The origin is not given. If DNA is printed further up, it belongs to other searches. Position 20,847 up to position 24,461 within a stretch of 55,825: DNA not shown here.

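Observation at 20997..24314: Glycyl radical enzyme and its radical-SAM activase encoded as one 1105-aa polypeptide, with a minimal PflA-type activase on an eliminase-type GRE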

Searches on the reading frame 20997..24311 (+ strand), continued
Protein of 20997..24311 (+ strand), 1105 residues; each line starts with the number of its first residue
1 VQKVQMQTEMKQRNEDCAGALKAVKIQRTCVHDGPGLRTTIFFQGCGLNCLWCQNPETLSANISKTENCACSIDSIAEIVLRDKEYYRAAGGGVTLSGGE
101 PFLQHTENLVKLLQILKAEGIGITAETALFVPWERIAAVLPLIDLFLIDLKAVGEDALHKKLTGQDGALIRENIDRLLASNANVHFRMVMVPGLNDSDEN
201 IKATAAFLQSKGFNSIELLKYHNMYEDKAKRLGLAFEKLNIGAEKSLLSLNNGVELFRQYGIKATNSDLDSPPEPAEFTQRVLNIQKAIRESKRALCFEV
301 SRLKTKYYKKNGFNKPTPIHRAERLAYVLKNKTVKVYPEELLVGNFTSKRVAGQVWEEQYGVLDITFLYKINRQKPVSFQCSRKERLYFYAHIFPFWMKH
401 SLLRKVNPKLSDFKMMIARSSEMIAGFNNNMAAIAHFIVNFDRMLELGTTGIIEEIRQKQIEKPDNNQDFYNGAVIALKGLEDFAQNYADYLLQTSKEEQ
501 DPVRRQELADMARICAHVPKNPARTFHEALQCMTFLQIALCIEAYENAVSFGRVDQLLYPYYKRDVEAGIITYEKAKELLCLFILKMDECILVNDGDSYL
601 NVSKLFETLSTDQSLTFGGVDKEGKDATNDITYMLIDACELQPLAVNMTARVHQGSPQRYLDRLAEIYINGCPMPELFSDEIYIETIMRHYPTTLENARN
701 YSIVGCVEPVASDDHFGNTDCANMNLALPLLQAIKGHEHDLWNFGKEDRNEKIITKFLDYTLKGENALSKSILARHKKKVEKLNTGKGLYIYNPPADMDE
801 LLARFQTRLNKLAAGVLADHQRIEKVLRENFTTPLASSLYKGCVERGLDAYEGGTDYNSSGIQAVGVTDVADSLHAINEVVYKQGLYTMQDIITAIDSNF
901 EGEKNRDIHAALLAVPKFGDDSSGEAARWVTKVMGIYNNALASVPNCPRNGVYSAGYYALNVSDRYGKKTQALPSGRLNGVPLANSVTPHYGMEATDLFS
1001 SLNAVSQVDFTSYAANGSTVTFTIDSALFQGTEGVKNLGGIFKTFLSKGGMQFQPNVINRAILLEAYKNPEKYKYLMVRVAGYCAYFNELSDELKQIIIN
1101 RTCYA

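Call 32: search_protein_families(library=pfam, proteins=[L026:1406-2116:+, L007:12500-13984:-, L020:1605-3143:+, L050:7201-7878:+, L074:10902-11801:+, L007:6209-7774:+], max_evalue=0.001)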
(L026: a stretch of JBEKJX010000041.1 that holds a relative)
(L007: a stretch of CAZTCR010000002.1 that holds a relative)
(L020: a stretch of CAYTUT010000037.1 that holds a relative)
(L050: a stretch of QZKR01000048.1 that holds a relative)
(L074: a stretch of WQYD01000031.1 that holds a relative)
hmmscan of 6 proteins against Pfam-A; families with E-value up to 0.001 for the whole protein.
L026:1406-2116:+ (237 aa): 5 families
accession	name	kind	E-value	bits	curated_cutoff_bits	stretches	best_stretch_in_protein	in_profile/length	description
PF00392.27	GntR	-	4.7e-20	71.4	27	1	17-78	3-64/64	Bacterial regulatory proteins, gntR family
PF07729.17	FCD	-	2.3e-12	47.9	24.3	1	107-223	2-123/125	FCD domain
PF07840.17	FadR_C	-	1.8e-11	44.7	23.6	1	83-222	6-144/164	FadR C-terminal domain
PF13545.12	HTH_Crp_2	-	8.3e-06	26.1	27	1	19-82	3-65/70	Crp-like helix-turn-helix domain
PF08279.18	HTH_11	-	0.00017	21.8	25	1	43-76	20-54/55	HTH domain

L007:12500-13984:- (494 aa): 2 families
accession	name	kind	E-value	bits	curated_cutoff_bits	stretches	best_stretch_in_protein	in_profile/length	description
PF13347.12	MFS_2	-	2.3e-69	234.4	27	1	9-445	1-425/427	MFS/sugar transport protein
PF07690.21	MFS_1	-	3.6e-23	82.5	33.4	1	51-378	45-345/347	Major Facilitator Superfamily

L020:1605-3143:+ (513 aa): 10 families
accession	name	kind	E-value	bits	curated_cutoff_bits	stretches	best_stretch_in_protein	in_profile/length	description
PF12831.13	FAD_oxidored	-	2.1e-11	44.2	27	1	9-53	1-45/416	FAD dependent oxidoreductase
PF00890.30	FAD_binding_2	-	1.2e-09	38.3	20.4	1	9-47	1-38/414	FAD binding domain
PF01266.30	DAO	-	3.4e-09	37.1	27.9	1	9-50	1-41/353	FAD dependent oxidoreductase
PF03486.20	HI0933_like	-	1.3e-08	35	50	0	9-43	2-36/244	HI0933-like protein Rossmann domain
PF13450.12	NAD_binding_8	-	2.1e-08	34.7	21.9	1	12-59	1-48/68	NAD(P)-binding Rossmann-like domain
PF07992.20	Pyr_redox_2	-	4.3e-07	30.1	26.1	1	8-42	1-36/291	Pyridine nucleotide-disulphide oxidoreductase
PF01946.23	Thi4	-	1.4e-06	28.1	26.2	1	7-44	17-55/235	Thi4 family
PF01593.30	Amino_oxidase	-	1.8e-06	28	19.8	1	19-482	3-417/443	Flavin containing amine oxidoreductase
PF01134.28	GIDA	-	3e-06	27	22.1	1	9-39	1-31/391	Glucose inhibited division protein A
PF00070.33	Pyr_redox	-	2.4e-05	25.2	22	0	10-40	2-32/82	Pyridine nucleotide-disulphide oxidoreductase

L050:7201-7878:+ (226 aa): 3 families
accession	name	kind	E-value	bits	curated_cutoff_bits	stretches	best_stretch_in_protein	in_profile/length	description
PF00440.29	TetR_N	-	6.1e-17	61.6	24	1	40-86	1-47/47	Bacterial regulatory proteins, tetR family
PF17932.6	TetR_C_24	-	1.2e-06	29.2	26.4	1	118-221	10-111/114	Tetracyclin repressor-like, C-terminal domain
PF21943.1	TetR_C_46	-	9.1e-05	23.1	27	1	126-222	15-108/109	Tetracyclin repressor-like, C-terminal domain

L074:10902-11801:+ (300 aa): 5 families
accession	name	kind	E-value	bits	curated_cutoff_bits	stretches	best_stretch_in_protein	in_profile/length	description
PF13561.12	adh_short_C2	-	2.7e-59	201.1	27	1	67-297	5-234/236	Enoyl-(Acyl carrier protein) reductase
PF00106.31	adh_short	-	8.3e-50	169.4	26.6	1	59-247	1-189/195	short chain dehydrogenase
PF08659.16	KR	-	1.7e-13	51.3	22.6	1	61-220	3-162/180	KR domain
PF23441.1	SDR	-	2.8e-08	33.9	27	1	55-250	4-204/258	SDR-like rossmann domain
PF08643.16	DUF1776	-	8.5e-05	22.5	25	1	146-233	101-192/294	Fungal family of unknown function (DUF1776)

L007:6209-7774:+ (522 aa): 6 families
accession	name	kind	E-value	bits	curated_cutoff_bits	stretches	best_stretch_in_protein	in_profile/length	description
PF13450.12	NAD_binding_8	-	2.8e-09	37.5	21.9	1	16-66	1-47/68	NAD(P)-binding Rossmann-like domain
PF01593.30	Amino_oxidase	-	8.7e-09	35.6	19.8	1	29-362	7-326/443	Flavin containing amine oxidoreductase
PF01266.30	DAO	-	4.6e-07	30.1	27.9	1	13-52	1-36/353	FAD dependent oxidoreductase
PF01946.23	Thi4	-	7.3e-05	22.5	26.2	1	8-85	14-85/235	Thi4 family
PF00890.30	FAD_binding_2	-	9.5e-05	22.2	20.4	0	13-63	1-45/414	FAD binding domain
PF12831.13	FAD_oxidored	-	0.00072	19.4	27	0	13-57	1-41/416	FAD dependent oxidoreductase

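Call 47: search_protein_families(library=pfam, alignment_id=A2, max_evalue=0.0001)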
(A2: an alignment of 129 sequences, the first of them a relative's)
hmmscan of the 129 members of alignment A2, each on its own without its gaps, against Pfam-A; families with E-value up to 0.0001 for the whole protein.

A. member 1, L001:7648-9795:+ (716 aa): 4 families
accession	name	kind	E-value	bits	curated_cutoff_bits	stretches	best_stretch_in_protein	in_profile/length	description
PF00773.25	RNB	-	2e-111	372.8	29.3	1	250-577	1-325/326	RNB domain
PF17876.7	CSD2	-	3e-21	75.7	26.2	1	165-232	1-73/74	Cold shock domain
PF08206.17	OB_RNB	-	5.1e-21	74.6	24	1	94-133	1-40/58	Ribonuclease B OB domain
PF00575.29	S1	-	4.5e-06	27.4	22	1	625-702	3-71/74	S1 RNA binding domain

B. families by the number of members that match (of 129 scanned): 148 families (the first 25 are shown)
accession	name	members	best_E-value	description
PF00392.27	GntR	16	4e-21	Bacterial regulatory proteins, gntR family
PF07729.17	FCD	16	5e-17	FCD domain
PF07840.17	FadR_C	16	8.9e-12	FadR C-terminal domain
PF13545.12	HTH_Crp_2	14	8.3e-06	Crp-like helix-turn-helix domain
PF00149.33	Metallophos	6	3.2e-16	Calcineurin-like phosphoesterase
PF01266.30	DAO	4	3.9e-13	FAD dependent oxidoreductase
PF13450.12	NAD_binding_8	4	2.1e-09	NAD(P)-binding Rossmann-like domain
PF13347.12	MFS_2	3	1.9e-71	MFS/sugar transport protein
PF25137.1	ADH_Fe_C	3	3e-48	Fe-containing alcohol dehydrogenase family, C-terminal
PF00465.25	Fe-ADH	3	5.6e-47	Iron-containing alcohol dehydrogenase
PF04028.18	DUF374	3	3.2e-24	Domain of unknown function (DUF374)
PF13426.13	PAS_9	3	1.2e-17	PAS domain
PF00440.29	TetR_N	3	1e-15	Bacterial regulatory proteins, tetR family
PF13685.12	Fe-ADH_2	3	7.3e-12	Iron-containing alcohol dehydrogenase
PF08448.16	PAS_4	3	8.4e-11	PAS fold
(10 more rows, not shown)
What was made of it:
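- An iron alcohol dehydrogenase is the immediate neighbour in 3 loci (call 47).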

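Call 48: predict_structure(alignment_id=A1)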
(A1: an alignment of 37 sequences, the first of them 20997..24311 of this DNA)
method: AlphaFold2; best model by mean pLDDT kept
length: 1105 residues; sequences in the alignment: 37
mean_pLDDT: 83.4   pTM: 0.85
mean pLDDT of the five models: 83.4, 82.8, 81.7, 79.9, 72.9
residues with pLDDT >= 90: 490; 70-90: 425; 50-70: 128; < 50: 62
segments of 3 or more residues with pLDDT < 50: 1-17, 61-68, 604-610, 704-707, 960-964, 991-995, 1078-1085, 1103-1105
pLDDT, mean of each block of 10 residues (from residue 1): 28 44 82 83 81 76 49 87 90 86 91 95 93 94 95 86 89 95 93 92 94 92 73 77 86 94 87 88 92 87 93 93 96 92 90 77 72 75 90 89 87 85 57 57 91 97 95 98 97 95 95 98 97 92 69 88 97 97 91 65 50 80 92 95 81 93 90 81 86 83 52 67 86 93 88 86 79 89 86 95 97 91 89 90 93 86 85 96 96 95 94 86 83 95 90 71 57 88 63 58 86 78 74 90 87 70 67 54 52 65 46
secondary structure, 60 per line:
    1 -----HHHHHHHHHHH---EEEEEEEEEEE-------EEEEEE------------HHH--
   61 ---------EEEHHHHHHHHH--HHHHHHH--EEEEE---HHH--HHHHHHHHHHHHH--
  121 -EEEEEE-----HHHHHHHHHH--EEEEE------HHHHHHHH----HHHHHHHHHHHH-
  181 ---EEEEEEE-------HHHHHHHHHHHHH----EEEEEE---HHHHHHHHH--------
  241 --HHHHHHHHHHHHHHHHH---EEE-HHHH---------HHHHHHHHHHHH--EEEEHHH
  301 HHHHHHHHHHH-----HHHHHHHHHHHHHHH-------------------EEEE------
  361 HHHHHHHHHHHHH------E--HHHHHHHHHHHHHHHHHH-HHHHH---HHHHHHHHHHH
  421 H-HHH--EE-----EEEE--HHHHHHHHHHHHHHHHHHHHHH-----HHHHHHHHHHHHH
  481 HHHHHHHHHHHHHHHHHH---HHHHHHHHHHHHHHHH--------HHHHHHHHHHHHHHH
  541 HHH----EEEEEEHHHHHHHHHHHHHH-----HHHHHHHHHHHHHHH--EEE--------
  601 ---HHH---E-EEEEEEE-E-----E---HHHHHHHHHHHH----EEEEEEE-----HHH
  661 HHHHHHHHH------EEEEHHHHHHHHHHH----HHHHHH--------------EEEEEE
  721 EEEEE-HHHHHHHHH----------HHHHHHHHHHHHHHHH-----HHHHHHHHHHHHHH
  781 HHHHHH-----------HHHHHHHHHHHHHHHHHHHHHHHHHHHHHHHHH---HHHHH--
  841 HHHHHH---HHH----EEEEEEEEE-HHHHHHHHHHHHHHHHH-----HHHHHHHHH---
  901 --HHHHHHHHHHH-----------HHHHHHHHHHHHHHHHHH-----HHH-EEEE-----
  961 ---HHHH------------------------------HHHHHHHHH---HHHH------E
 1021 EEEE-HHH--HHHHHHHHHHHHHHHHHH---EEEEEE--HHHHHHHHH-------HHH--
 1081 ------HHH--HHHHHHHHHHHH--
elements in order (helices of 4 or more, strands of 3 or more residues): H6-16 E20-30 E38-43 E70-72 H73-81 H84-90 E93-97 H106-118 E122-127 H133-142 E145-149 H156-163 H168-179 E184-190 H198-210 E215-220 H224-232 H243-259 E263-265 H267-270 H280-291 E294-297 H298-311 H317-331 E351-354 H361-373 H383-400 H402-406 H410-421 E435-438 H441-462 H468-498 H502-517 H526-543 E548-553 H554-567 H573-587 E590-592 E612-618 H630-641 E646-652 H658-669 E676-679 H680-690 H695-700 E715-725 H727-735 H746-761 H767-786 H798-830 H834-838 H841-846 E857-865 H867-883 H889-897 H903-913 H925-942 E952-955 H964-967 H998-1006 H1010-1013 E1020-1024 H1031-1048 E1052-1057 H1060-1068 H1092-1103
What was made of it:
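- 21792..21833 (+): Junction, about aa 266-279. The sequence varies but the length is fixed. The AF2 model has coil at 271-279 between the last activase elements and the first GRE helix (call 48).
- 23223..23375 (+): Family-specific insert of about 51 aa (aa 743-793), predicted as a helical hairpin. Predicted helices 746-761 and 767-786, block pLDDT about 79-93 (call 48).
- In the full-length AF2 model the Cys loop (704-707) and Gly loop (1078-1085) have pLDDT below 50 (call 48).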

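Call 52: fold_search(model_id=the predicted structure, library=pdb)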
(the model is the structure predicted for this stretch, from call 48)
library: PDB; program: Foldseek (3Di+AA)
matches with E <= 10: 1231; with E <= 0.001: 102
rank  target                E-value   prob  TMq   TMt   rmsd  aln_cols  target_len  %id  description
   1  5i2g_A                7.9e-46  1.00  0.65  0.89   3.4       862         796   26  1,2-propanediol Dehydration in Roseburia inulinivorans; Structural Basis for Substrate and Enantiomer Selectivity (released 2016-06-01)
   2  9rco_A                1.1e-45  1.00  0.64  0.88   3.2       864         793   27  1,2-propanediol dehydratase with 0.1 % glycerol additive (released 2025-06-11)
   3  9rcp_C                4.2e-45  1.00  0.64  0.88   4.5       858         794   27  1,2-propanediol dehydratase with 0.1 % 1,3-propanediol additive (released 2025-06-11)
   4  9rcp_B                5.5e-45  1.00  0.64  0.88   4.3       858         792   27  1,2-propanediol dehydratase with 0.1 % 1,3-propanediol additive (released 2025-06-11)
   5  5i2g_B                6.3e-45  1.00  0.65  0.89   4.4       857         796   26  1,2-propanediol Dehydration in Roseburia inulinivorans; Structural Basis for Substrate and Enantiomer Selectivity (released 2016-06-01)
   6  1r8w_A                7.3e-45  1.00  0.65  0.90   3.8       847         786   26  Native structure of the B12-independent glycerol dehydratase from clostridium butyricum (released 2004-06-01)
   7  9rcq_A                1.0e-44  1.00  0.64  0.87   3.7       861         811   27  1,2-propanediol dehydratase with no ligand additives (released 2025-06-11)
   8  5i2a_A                1.2e-44  1.00  0.65  0.84   4.3       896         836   25  1,2-propanediol Dehydration in Roseburia inulinivorans; Structural Basis for Substrate and Enantiomer Selectivity (released 2016-06-01)
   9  5i2a_B                7.0e-44  1.00  0.65  0.85   4.1       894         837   26  1,2-propanediol Dehydration in Roseburia inulinivorans; Structural Basis for Substrate and Enantiomer Selectivity (released 2016-06-01)
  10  2f3o_A                1.1e-43  1.00  0.64  0.91   4.2       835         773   29  Crystal Structure of a glycyl radical enzyme from Archaeoglobus fulgidus (released 2006-03-07)
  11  8yjo_A                1.9e-43  1.00  0.64  0.92   3.5       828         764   25  Structure of E. coli glycyl radical enzyme PflD with bound malonate (released 2024-10-02)
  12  5fay_A                1.2e-42  1.00  0.64  0.86   3.8       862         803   24  Y208F mutant of choline TMA-lyase (released 2016-09-28)
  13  9ht9_A                1.9e-42  1.00  0.64  0.88   5.3       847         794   24  CutC in complex with inhibitor1 (released 2026-01-14)
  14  8iof_A                3.0e-42  1.00  0.64  0.87   4.2       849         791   23  Crystal structure of N-methyl-Cis-4-hydroxy-D-proline dehydratase in Clostridium sp. FS41 (released 2024-03-27)
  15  8iof_C                4.3e-42  1.00  0.63  0.87   4.6       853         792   23  Crystal structure of N-methyl-Cis-4-hydroxy-D-proline dehydratase in Clostridium sp. FS41 (released 2024-03-27)
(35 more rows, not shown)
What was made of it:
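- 21834..24311 (+): PFL2-type GRE domain, aa 280-1105. By fold they are 5i2g, 9rco, 1r8w and 2f3o, with target-normalised TM 0.88-0.91 (call 52).
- The AF2 model (pLDDT 83.4, pTM 0.85) matches these folds at TM 0.88-0.91 (calls 48, 52). Best fold matches are propanediol and glycerol dehydratases (call 52).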
